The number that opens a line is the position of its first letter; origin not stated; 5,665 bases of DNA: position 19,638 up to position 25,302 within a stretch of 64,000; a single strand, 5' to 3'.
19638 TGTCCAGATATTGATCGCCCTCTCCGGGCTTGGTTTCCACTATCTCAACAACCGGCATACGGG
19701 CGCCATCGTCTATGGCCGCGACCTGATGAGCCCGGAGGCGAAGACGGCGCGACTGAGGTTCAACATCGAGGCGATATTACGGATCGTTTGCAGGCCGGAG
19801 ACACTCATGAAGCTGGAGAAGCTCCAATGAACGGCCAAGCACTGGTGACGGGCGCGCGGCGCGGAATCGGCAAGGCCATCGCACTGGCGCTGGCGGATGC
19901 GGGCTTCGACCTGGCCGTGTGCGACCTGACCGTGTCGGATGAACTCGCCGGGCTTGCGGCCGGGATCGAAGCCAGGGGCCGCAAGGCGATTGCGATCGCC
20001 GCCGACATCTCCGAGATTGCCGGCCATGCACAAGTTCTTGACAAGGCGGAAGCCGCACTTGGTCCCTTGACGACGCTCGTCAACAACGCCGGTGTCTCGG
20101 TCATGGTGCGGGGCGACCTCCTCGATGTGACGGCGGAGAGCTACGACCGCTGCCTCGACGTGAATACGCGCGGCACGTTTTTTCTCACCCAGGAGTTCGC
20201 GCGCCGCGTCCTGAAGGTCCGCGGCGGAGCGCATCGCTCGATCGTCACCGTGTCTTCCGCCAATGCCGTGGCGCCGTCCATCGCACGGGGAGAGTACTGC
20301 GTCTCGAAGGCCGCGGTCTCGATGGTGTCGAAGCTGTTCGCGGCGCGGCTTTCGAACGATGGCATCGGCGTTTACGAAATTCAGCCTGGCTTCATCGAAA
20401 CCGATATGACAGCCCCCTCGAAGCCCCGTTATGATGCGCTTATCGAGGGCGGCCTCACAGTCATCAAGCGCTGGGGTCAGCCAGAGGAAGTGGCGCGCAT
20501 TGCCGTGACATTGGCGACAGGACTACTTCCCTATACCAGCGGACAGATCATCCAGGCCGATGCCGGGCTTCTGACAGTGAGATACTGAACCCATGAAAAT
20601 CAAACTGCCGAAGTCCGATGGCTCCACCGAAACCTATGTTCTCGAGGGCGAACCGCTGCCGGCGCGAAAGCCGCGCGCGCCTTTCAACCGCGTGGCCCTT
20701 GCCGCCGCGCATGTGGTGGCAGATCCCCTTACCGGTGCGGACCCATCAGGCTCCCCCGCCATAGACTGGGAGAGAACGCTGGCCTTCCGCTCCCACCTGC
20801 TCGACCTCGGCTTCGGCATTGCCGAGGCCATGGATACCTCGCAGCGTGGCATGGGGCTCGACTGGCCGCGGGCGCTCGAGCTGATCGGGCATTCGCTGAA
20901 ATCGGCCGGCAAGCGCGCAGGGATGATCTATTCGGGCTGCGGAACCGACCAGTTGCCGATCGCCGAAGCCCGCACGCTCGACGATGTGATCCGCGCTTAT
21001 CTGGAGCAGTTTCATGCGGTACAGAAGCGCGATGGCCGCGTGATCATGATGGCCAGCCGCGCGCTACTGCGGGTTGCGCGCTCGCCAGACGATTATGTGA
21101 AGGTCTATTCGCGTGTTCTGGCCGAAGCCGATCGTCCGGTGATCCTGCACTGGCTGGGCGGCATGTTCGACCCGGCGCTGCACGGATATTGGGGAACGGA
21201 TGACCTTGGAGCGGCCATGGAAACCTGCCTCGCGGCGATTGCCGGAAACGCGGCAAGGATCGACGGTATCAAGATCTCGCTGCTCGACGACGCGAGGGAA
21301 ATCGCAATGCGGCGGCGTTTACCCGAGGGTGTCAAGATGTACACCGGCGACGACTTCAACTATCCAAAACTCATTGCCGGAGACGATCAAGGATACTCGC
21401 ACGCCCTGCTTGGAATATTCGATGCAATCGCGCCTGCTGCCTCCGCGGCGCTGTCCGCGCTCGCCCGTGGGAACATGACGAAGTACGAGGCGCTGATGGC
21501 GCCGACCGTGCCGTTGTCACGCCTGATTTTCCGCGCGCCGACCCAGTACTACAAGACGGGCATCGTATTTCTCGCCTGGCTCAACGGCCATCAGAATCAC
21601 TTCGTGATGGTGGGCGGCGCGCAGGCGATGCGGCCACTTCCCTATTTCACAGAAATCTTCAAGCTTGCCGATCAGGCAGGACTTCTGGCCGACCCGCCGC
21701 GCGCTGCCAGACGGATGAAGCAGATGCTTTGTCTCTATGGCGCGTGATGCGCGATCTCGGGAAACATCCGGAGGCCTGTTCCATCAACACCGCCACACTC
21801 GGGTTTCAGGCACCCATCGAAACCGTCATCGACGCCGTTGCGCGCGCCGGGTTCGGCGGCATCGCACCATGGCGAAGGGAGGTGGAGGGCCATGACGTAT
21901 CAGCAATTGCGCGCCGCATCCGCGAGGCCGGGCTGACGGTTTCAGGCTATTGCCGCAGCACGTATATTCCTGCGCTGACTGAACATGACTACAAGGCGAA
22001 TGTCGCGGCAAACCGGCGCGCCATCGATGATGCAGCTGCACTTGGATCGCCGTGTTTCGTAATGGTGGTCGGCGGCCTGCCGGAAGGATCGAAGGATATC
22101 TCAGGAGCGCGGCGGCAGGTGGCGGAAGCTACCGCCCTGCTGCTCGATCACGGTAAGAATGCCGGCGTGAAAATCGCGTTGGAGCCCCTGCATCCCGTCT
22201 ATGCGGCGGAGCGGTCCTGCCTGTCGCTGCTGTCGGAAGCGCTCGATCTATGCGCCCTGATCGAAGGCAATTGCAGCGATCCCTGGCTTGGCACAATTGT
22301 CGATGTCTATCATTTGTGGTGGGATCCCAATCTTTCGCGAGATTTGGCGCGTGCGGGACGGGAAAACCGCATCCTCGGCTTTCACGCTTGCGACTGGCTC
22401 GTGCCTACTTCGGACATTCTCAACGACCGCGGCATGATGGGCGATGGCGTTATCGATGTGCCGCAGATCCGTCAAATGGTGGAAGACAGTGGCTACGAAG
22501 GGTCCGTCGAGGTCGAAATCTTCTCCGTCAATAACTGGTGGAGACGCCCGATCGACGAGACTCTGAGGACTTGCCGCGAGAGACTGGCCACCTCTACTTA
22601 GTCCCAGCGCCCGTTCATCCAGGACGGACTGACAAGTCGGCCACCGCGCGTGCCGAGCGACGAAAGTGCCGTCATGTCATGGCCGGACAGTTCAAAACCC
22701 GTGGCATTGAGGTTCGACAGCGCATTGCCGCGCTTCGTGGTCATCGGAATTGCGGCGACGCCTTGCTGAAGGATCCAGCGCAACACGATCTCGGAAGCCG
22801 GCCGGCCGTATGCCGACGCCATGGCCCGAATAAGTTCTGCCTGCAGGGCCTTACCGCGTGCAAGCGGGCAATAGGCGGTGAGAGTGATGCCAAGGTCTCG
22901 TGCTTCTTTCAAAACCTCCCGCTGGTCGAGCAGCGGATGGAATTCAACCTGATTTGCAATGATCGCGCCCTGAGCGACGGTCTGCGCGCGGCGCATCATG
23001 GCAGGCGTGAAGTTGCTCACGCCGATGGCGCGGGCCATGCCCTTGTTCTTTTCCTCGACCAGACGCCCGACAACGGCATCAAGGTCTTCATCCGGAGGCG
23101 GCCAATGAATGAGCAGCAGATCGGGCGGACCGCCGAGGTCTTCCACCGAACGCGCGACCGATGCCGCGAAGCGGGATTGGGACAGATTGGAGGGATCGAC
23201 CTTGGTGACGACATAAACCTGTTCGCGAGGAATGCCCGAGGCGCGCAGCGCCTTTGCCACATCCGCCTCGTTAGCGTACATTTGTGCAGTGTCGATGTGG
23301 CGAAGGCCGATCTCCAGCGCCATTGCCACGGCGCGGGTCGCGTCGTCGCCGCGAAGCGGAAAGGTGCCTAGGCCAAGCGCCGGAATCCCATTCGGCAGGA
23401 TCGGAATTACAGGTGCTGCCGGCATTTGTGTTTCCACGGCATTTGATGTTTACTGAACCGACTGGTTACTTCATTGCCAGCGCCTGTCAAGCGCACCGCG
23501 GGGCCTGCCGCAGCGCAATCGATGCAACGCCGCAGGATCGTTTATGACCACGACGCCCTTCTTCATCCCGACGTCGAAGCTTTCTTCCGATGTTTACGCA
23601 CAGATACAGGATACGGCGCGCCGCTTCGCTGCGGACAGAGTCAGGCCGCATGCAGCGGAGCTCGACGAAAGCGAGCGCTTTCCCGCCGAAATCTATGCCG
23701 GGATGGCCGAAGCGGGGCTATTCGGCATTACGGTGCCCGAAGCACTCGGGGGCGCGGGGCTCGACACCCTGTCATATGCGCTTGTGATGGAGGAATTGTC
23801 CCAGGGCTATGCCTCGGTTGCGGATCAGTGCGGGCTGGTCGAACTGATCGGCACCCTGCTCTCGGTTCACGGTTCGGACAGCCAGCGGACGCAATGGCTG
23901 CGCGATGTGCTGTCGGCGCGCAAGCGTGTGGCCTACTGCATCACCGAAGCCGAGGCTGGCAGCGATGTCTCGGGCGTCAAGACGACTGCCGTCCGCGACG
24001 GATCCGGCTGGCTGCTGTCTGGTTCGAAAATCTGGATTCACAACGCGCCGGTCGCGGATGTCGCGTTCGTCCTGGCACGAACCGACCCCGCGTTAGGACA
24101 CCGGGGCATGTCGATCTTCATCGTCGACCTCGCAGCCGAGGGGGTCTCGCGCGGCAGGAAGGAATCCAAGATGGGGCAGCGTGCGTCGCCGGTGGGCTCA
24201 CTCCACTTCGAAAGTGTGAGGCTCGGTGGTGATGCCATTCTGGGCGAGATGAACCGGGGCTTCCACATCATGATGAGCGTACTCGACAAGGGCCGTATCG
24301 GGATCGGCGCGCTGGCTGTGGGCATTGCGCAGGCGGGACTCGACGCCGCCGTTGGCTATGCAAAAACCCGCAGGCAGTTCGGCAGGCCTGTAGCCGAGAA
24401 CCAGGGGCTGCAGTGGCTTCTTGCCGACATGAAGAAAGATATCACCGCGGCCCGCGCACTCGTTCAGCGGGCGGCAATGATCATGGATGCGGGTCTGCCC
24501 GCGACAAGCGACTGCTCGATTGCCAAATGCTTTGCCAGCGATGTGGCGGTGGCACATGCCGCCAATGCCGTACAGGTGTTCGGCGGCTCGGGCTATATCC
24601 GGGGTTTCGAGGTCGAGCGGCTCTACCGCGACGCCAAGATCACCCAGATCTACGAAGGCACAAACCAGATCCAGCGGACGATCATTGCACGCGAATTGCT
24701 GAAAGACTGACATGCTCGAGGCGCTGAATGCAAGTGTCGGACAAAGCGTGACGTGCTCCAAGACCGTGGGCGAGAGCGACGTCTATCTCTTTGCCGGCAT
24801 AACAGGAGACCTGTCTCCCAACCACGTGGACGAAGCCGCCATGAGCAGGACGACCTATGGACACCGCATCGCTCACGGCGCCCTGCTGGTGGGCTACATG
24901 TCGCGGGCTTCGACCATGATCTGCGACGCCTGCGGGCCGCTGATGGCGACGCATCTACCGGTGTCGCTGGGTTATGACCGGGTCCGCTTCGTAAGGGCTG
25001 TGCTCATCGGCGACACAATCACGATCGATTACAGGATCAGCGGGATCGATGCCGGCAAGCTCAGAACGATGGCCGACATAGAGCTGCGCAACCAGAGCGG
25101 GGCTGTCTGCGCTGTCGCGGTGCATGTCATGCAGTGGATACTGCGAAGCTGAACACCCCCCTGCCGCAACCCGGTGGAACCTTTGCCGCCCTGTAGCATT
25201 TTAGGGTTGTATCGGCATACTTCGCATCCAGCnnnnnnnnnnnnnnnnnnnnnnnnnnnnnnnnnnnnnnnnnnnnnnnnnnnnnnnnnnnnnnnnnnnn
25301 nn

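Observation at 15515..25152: A shared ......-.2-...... operator ties 10 genes into one uncharacterised catabolic regulon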

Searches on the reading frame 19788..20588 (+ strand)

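Call 4: search_protein_families(library=pfam, proteins=[window:19788-20588:+])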
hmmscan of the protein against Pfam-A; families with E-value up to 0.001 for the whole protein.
window:19788-20588:+ (266 aa): 3 families
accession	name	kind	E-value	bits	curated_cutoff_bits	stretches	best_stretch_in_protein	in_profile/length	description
PF00106.31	adh_short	-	7.3e-43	146.8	26.6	1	18-213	3-192/195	short chain dehydrogenase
PF13561.12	adh_short_C2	-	3.5e-42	145.1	27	1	22-261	1-235/236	Enoyl-(Acyl carrier protein) reductase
PF08659.16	KR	-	1.1e-09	38.9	22.6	1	16-176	1-155/180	KR domain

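Call 31: search_protein_families(library=ncbifam, proteins=[window:19788-20588:+], max_evalue=1e-10)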
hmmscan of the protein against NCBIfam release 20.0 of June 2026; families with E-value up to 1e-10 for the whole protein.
window:19788-20588:+ (266 aa): 186 families (the best 25 are shown)
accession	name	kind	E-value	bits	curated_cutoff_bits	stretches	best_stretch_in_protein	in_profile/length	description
NF009386.0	PRK12745.1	equivalog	1.2e-102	342.5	250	1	15-265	5-258/259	3-ketoacyl-ACP reductase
TIGR01830.1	3oxo_ACP_reduc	equivalog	6.3e-45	153.7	297.75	1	18-261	1-238/239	3-oxoacyl-[acyl-carrier-protein] reductase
NF005559.1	PRK07231.1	subfamily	6.9e-44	150.2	215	1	17-262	6-248/249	glucose 1-dehydrogenase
NF004198.0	PRK05653.1-3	equivalog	2.8e-42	144.9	296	1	17-261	9-246/248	3-oxoacyl-ACP reductase FabG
TIGR01832.1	kduD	equivalog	8e-42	143.4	338.85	1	17-262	7-246/248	2-dehydro-3-deoxy-D-gluconate 5-dehydrogenase KduD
NF009466.0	PRK12826.1-2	subfamily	4e-41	141.1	222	1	14-261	2-244/248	3-oxoacyl-ACP reductase FabG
NF005446.0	PRK07035.1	equivalog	7.2e-39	133.6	373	1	18-262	14-254/255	SDR family oxidoreductase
NF009384.0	PRK12743.1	equivalog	1.1e-37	129.7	264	1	13-263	4-249/258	SDR family oxidoreductase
NF005402.0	PRK06949.1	equivalog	1.7e-36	125.8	358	1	18-261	12-258/260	SDR family oxidoreductase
NF004514.1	PRK05855.1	equivalog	4.7e-36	124.5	455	1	17-209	315-502/578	SDR family oxidoreductase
NF004774.0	PRK06114.1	equivalog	6.4e-36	124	360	1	17-260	18-258/262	SDR family oxidoreductase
TIGR02415.1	23BDH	subfamily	1.5e-35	122.9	304.35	1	18-262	3-252/254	acetoin reductase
NF005390.0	PRK06935.1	equivalog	2.1e-35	122.3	369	1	17-262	17-256/258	2-dehydro-3-deoxy-D-gluconate 5-dehydrogenase KduD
NF053807.1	RhamDHLra1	equivalog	3e-35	122.1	400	1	17-262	6-248/252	L-rhamnose 1-dehydrogenase Lra1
NF004791.0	PRK06138.1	equivalog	2.5e-34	118.7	312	1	18-262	8-250/252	SDR family oxidoreductase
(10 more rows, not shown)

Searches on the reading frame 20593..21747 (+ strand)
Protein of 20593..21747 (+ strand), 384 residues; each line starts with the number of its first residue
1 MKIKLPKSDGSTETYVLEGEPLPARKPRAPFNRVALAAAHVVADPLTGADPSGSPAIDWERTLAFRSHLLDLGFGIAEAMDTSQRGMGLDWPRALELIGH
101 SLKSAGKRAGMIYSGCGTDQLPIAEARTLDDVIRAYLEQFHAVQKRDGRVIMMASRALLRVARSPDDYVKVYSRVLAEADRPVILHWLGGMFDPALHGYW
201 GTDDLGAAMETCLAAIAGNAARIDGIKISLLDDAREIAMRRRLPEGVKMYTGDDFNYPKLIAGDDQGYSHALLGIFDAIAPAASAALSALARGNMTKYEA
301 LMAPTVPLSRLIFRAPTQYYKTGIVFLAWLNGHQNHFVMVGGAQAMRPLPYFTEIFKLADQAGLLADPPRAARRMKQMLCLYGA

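Call 4: search_protein_families(library=pfam, proteins=[window:20593-21747:+])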
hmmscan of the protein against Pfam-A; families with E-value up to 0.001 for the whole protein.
window:20593-21747:+ (384 aa): 1 family
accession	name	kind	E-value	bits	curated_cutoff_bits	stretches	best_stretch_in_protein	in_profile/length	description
PF06187.17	DUF993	-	3.3e-180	599.5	24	1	3-383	1-381/382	Protein of unknown function (DUF993)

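Call 27: search_solved_structures(query=window:20593-21747:+, max_evalue=0.01)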
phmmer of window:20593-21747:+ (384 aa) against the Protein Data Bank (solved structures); distinct sequences matched with E-value up to 0.01: 4.
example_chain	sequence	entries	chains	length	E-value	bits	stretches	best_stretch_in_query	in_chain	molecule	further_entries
4dnh_A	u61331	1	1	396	2.4e-141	474.3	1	5-383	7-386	Uncharacterized protein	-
8cws_A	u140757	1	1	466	0.00089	21.6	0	105-182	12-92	F4132-2 Chain A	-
8cwy_A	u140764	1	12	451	0.00092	21.5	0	112-182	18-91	T32-15-1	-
5cwb_A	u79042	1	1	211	0.0069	18.6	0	111-182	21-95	Designed helical repeat protein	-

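Call 31: search_protein_families(library=ncbifam, proteins=[window:20593-21747:+], max_evalue=1e-10)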
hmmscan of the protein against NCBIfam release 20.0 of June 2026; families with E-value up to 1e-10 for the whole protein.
window:20593-21747:+ (384 aa): 0 families

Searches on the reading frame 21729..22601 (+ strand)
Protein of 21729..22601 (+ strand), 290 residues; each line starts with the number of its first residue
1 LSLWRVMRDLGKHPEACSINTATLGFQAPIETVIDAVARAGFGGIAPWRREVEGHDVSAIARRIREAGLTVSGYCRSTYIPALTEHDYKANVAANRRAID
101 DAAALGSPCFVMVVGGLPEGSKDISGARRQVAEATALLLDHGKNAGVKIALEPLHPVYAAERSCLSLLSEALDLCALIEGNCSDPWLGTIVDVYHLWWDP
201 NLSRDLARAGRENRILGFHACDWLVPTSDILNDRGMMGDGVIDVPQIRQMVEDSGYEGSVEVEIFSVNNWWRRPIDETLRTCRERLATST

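Call 4: search_protein_families(library=pfam, proteins=[window:21729-22601:+])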
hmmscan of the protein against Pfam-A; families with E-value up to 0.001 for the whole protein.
window:21729-22601:+ (290 aa): 1 family
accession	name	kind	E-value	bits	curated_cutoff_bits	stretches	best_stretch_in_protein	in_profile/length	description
PF01261.30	AP_endonuc_2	-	4.8e-36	125.2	31.1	1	34-280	1-244/249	Xylose isomerase-like TIM barrel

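Call 29: search_solved_structures(query=window:21729-22601:+, max_evalue=0.001)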
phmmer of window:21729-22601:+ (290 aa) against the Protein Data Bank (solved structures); distinct sequences matched with E-value up to 0.001: 3.
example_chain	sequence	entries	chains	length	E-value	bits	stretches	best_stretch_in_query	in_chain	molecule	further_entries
3qc0_A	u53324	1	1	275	2.5e-85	289.7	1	13-286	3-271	sugar isomerase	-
3ju2_A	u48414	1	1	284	3.3e-85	289.2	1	14-286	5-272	uncharacterized protein SMc04130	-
7vpf_A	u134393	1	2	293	6.5e-62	212.8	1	31-285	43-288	Xylose isomerase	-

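Call 31: search_protein_families(library=ncbifam, proteins=[window:21729-22601:+], max_evalue=1e-10)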
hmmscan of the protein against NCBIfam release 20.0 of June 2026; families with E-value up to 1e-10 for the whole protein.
window:21729-22601:+ (290 aa): 0 families

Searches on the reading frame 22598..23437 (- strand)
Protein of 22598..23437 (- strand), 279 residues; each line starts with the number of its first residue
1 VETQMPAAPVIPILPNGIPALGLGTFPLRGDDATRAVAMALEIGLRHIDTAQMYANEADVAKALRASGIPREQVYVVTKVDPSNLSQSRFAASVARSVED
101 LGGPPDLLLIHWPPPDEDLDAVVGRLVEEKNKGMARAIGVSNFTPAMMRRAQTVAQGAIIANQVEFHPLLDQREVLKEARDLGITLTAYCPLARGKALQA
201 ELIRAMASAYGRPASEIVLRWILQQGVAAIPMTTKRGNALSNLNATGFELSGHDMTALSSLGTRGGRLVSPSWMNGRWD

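Call 4: search_protein_families(library=pfam, proteins=[window:22598-23437:-])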
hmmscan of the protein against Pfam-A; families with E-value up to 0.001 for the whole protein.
window:22598-23437:- (279 aa): 1 family
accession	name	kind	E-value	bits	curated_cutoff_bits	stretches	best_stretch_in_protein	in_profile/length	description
PF00248.27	Aldo_ket_red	-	4.2e-44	151.2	24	1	21-261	2-289/291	Aldo/keto reductase family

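Call 31: search_protein_families(library=ncbifam, proteins=[window:22598-23437:-], max_evalue=1e-10)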
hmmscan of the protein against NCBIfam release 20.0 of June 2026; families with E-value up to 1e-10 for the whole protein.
window:22598-23437:- (279 aa): 3 families
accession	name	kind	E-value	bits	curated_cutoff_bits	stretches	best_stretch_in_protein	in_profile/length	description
NF008377.0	PRK11172.1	equivalog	1.5e-71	240.7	327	1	18-279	3-267/267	2,5-didehydrogluconate reductase DkgB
NF008598.0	PRK11565.1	equivalog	6.3e-45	153.4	425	1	16-268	13-266/275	2,5-didehydrogluconate reductase DkgA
NF007695.0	PRK10376.1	subfamily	1.1e-17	64.1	280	1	114-262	138-287/290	oxidoreductase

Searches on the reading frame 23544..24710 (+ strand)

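Call 4: search_protein_families(library=pfam, proteins=[window:23544-24710:+])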
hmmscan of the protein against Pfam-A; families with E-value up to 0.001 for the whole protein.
window:23544-24710:+ (388 aa): 5 families
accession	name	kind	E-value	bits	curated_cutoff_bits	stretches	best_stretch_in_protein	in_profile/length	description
PF00441.29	Acyl-CoA_dh_1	-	2.5e-49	167.7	22.4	1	237-386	1-150/150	Acyl-CoA dehydrogenase, C-terminal domain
PF02771.21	Acyl-CoA_dh_N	-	1.1e-29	103.5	22.9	1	19-124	5-111/113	Acyl-CoA dehydrogenase, N-terminal domain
PF02770.24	Acyl-CoA_dh_M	-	6.4e-26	90.8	33.3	1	130-225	1-97/97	Acyl-CoA dehydrogenase, middle domain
PF08028.16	Acyl-CoA_dh_2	-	2e-22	80.3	22.7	1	252-374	1-133/134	Acyl-CoA dehydrogenase, C-terminal domain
PF22924.1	ACOX_C_alpha1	-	1.3e-06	28.8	27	1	324-385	107-168/169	Acyl-CoA oxidase, C-alpha1 domain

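Call 31: search_protein_families(library=ncbifam, proteins=[window:23544-24710:+], max_evalue=1e-10)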
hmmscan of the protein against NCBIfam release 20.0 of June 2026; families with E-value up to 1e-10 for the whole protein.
window:23544-24710:+ (388 aa): 22 families
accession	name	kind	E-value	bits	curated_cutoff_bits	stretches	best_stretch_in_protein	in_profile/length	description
NF042972.1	AcrlCoAredClosAcrC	equivalog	2.2e-111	372.2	640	1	18-387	9-378/378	acryloyl-CoA reductase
NF043006.1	CyhCrbnylCoADH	equivalog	2e-90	303.6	650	1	21-387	11-377/380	cyclohexane-1-carbonyl-CoA dehydrogenase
NF042439.1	SulpropCoADesulf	equivalog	1.1e-85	287.7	600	1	22-387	1-372/379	3-sulfinopropanoyl-CoA desulfinase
NF058590.1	AcCoDHFadEBacil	equivalog_domain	5.9e-78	262.8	600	1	16-387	23-412/586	acyl-CoA dehydrogenase FadE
NF045552.1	GlutCoADH_Des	equivalog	6e-77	259.4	470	1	16-384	7-378/387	glutaryl-CoA dehydrogenase Acd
NF053553.1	prodigi_MBC_PigA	equivalog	2.6e-68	230.9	500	1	19-385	10-379/381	prodigiosin MBC biosynthesis dehydrogenase PigA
TIGR03207.1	cyc_hxne_CoA_dh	equivalog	3.1e-68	230.2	575.35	1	20-384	7-370/372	cyclohexanecarboxyl-CoA dehydrogenase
NF045652.1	ProlPCPDhRedW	equivalog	1e-65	222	650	1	20-385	6-373/376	L-prolyl-[peptidyl-carrier protein] dehydrogenase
NF008997.0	PRK12341.1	equivalog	1.8e-54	185.3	537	1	38-388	30-379/382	acyl-CoA dehydrogenase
NF052270.1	Staph_DH_FadE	equivalog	4e-44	150.9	600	1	104-385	115-393/400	acyl-CoA dehydrogenase FadE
NF002885.1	PRK03354.1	equivalog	1.9e-42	145.7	540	1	36-387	28-375/378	crotonobetainyl-CoA dehydrogenase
TIGR03203.1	pimD_small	equivalog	1.3e-35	123.2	652.7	1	48-358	40-349/378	pimeloyl-CoA dehydrogenase small subunit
NF007000.1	PRK09463.1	subfamily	8e-29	100.5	600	1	42-381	70-430/726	acyl-CoA dehydrogenase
TIGR04022.1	sulfur_SfnB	equivalog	2.1e-28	99.3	430.9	1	19-365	8-360/391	SfnB family sulfur acquisition oxidoreductase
NF049984.1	Rv1679_FadE16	equivalog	1.4e-27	96.9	600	1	33-373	12-353/371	Rv1679 family acyl-CoA dehydrogenase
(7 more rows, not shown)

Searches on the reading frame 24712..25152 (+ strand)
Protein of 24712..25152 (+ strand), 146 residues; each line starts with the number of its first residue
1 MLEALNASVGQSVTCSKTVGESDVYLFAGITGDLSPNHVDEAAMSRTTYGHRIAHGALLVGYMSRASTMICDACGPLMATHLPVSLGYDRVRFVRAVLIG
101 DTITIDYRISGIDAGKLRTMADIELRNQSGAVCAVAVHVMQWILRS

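Call 4: search_protein_families(library=pfam, proteins=[window:24712-25152:+])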
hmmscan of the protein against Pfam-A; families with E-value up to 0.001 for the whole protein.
window:24712-25152:+ (146 aa): 2 families
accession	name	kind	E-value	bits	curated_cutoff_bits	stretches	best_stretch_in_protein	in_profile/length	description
PF01575.25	MaoC_dehydratas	-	2.6e-15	56.6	27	1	12-116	9-108/123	MaoC like domain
PF13452.11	FAS1_DH_region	-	4.6e-05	24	22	1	14-114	9-105/132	FAS1-like, dehydratase domain region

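Call 31: search_protein_families(library=ncbifam, proteins=[window:24712-25152:+], max_evalue=1e-10)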
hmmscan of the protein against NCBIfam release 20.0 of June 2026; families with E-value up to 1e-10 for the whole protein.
window:24712-25152:+ (146 aa): 2 families
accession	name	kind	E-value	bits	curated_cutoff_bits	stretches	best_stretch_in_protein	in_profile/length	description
NF006045.0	PRK08190.1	subfamily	1.4e-12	47.2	282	1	8-133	15-132/467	bifunctional enoyl-CoA hydratase/phosphate acetyltransferase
TIGR02278.1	PaaN-DH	equivalog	2.5e-12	45.9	562.8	1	8-132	529-652/664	phenylacetic acid degradation bifunctional protein PaaZ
